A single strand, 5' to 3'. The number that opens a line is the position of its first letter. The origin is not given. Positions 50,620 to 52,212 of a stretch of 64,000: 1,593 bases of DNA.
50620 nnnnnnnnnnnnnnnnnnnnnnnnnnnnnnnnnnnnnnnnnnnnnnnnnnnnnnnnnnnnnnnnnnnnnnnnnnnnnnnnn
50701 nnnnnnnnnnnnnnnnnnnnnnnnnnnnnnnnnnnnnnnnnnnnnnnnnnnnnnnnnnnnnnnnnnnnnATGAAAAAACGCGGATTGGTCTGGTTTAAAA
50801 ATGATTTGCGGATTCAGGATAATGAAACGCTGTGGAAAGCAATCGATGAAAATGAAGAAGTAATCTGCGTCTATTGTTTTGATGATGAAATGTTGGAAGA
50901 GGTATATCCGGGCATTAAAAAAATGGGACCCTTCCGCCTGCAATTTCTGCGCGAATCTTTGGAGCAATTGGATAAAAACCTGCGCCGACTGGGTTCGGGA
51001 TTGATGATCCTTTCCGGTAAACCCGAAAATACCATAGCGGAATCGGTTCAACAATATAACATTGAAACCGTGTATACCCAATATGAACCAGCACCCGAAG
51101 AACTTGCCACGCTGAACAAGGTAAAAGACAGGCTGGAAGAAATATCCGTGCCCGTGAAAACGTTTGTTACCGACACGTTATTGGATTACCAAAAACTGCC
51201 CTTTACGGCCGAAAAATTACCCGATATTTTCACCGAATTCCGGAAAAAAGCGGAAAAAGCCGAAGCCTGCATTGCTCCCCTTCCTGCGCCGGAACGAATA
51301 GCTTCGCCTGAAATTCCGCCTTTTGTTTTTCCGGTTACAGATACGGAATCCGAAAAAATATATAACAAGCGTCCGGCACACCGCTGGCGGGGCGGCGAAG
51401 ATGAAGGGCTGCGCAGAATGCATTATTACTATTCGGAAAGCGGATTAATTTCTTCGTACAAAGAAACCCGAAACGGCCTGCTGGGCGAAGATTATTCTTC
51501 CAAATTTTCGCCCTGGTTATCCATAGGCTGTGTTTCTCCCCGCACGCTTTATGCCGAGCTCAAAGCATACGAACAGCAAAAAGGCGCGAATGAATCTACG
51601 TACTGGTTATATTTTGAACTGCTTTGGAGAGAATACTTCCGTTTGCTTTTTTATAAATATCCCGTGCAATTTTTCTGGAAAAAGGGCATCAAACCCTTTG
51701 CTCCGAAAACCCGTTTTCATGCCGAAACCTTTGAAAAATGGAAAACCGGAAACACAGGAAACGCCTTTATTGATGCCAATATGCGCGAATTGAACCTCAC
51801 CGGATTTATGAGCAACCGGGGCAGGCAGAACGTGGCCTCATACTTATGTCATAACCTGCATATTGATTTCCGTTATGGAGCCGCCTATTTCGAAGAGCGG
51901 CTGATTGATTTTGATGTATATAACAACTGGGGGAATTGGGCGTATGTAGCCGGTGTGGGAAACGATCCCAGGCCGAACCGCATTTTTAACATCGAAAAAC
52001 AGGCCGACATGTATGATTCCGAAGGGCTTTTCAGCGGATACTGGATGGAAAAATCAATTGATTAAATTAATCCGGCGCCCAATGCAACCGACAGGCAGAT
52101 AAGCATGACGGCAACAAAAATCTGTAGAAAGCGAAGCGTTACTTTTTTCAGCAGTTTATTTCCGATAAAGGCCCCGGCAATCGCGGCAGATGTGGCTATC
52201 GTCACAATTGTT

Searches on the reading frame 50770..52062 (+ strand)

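Call 68: search_protein_families(library=pfam, proteins=[window:50770-52062:+], max_evalue=0.001)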
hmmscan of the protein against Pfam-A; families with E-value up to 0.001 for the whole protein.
window:50770-52062:+ (431 aa): 2 families
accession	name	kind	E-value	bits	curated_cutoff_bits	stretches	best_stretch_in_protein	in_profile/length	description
PF00875.24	DNA_photolyase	-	2.4e-42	145.1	26.6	1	6-175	2-164/164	DNA photolyase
PF03441.19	FAD_binding_7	-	1.5e-40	139.2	27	1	282-426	3-150/203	FAD binding domain of DNA photolyase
